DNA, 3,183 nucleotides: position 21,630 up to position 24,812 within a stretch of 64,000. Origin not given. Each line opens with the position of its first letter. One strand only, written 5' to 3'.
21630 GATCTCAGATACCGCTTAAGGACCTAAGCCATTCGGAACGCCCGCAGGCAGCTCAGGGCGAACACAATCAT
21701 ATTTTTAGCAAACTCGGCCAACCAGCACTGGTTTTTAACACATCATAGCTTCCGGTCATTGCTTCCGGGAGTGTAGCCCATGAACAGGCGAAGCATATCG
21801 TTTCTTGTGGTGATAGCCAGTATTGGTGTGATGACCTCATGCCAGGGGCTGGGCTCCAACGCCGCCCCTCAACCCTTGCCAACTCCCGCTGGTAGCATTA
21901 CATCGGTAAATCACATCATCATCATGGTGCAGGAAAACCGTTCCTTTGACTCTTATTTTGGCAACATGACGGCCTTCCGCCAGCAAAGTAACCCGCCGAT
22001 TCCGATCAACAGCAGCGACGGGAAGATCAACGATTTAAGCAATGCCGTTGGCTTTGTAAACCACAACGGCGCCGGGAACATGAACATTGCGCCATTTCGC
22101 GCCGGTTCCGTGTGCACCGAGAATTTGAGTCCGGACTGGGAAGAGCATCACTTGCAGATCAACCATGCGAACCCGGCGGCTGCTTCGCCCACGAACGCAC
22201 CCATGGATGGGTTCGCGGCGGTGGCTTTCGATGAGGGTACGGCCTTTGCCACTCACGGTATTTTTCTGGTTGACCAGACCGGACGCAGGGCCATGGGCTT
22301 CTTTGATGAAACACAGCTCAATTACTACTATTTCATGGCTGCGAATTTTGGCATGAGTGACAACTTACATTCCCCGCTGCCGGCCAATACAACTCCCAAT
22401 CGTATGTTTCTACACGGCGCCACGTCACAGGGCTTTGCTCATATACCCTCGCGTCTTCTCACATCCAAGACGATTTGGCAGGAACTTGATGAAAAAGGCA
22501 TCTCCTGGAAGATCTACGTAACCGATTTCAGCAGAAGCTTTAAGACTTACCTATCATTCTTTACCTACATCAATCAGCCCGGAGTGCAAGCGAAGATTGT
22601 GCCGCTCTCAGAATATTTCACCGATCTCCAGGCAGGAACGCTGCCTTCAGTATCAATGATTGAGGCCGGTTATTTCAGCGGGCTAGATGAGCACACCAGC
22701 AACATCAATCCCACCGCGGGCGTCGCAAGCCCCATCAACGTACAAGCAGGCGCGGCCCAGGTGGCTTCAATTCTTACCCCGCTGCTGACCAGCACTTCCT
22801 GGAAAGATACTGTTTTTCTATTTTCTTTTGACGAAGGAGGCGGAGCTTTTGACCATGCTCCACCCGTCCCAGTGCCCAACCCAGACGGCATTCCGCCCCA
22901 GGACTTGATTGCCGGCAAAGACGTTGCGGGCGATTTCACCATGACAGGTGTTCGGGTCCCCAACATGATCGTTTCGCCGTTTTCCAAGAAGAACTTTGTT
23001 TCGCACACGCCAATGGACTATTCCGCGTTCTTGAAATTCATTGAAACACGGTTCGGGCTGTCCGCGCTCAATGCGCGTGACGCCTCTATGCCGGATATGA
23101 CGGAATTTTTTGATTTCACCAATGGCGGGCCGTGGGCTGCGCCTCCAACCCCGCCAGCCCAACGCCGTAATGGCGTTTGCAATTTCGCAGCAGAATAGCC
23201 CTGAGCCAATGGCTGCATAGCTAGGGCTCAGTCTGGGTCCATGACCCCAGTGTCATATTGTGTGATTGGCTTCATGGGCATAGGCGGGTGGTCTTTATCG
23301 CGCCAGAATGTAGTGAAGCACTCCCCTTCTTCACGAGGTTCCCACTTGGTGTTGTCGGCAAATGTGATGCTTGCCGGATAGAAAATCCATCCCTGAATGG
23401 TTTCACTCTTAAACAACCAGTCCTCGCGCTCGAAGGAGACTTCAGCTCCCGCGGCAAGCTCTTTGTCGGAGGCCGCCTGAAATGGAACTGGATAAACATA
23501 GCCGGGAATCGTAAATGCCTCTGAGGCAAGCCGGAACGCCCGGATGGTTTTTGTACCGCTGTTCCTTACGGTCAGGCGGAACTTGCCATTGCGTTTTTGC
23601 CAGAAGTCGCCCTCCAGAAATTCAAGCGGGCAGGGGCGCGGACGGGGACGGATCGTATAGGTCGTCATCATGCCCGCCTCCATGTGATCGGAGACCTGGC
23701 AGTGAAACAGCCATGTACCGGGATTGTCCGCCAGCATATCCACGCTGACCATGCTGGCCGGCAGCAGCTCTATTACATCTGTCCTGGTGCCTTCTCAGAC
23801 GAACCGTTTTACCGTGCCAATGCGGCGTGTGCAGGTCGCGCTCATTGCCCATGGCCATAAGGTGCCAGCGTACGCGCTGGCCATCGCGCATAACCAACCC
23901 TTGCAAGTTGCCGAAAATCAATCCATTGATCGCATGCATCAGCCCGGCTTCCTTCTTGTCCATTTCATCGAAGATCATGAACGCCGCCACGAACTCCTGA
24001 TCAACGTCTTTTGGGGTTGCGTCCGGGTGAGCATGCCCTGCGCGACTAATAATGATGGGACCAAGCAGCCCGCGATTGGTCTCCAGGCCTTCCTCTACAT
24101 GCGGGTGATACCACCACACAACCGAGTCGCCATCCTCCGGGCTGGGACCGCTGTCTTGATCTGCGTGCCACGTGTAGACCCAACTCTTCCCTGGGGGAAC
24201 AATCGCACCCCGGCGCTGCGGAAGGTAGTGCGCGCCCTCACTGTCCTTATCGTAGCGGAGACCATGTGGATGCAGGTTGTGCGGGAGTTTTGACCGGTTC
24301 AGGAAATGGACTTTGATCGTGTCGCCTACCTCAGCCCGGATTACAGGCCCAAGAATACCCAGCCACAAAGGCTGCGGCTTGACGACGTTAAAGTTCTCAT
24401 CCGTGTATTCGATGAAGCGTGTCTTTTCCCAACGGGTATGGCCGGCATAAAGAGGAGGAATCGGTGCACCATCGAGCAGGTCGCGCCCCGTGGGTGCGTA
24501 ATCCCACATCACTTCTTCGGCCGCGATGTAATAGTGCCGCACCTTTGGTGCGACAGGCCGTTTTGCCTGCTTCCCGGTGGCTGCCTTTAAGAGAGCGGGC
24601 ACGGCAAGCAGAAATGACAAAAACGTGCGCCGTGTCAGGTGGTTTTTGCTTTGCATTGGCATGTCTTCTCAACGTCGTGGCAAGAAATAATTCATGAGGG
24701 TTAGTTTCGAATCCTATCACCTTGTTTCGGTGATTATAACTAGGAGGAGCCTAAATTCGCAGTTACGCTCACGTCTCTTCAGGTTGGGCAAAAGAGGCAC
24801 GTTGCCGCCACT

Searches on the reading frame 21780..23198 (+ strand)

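Call 69: search_protein_families(library=pfam, proteins=[window:21780-23198:+], max_evalue=0.0001)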
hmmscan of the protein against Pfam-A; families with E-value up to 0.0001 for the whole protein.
window:21780-23198:+ (472 aa): 1 family
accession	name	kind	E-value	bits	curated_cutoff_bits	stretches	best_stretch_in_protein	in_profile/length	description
PF04185.19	Phosphoesterase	-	1.3e-61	209.2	23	1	43-427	1-355/356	Phosphoesterase family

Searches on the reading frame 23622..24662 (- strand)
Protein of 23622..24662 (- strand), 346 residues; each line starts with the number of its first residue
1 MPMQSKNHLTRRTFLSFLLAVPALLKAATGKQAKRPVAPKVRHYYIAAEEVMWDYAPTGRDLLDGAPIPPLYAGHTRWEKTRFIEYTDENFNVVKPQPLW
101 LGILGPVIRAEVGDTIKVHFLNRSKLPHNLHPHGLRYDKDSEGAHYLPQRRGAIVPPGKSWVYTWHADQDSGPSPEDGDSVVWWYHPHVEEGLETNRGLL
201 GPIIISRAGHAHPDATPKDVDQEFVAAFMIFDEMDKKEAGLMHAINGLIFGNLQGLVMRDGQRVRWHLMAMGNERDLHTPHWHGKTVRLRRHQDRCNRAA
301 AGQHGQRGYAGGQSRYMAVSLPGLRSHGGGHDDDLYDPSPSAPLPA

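Call 69: search_protein_families(library=pfam, proteins=[window:23622-24662:-], max_evalue=0.0001)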
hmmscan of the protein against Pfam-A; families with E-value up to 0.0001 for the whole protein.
window:23622-24662:- (346 aa): 2 families
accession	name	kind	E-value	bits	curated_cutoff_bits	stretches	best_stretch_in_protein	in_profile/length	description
PF07732.21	Cu-oxidase_3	-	6.6e-15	55.7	21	1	103-207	24-116/119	Multicopper oxidase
PF07731.20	Cu-oxidase_2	-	1.1e-06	28.9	20.4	0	104-192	31-122/137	Multicopper oxidase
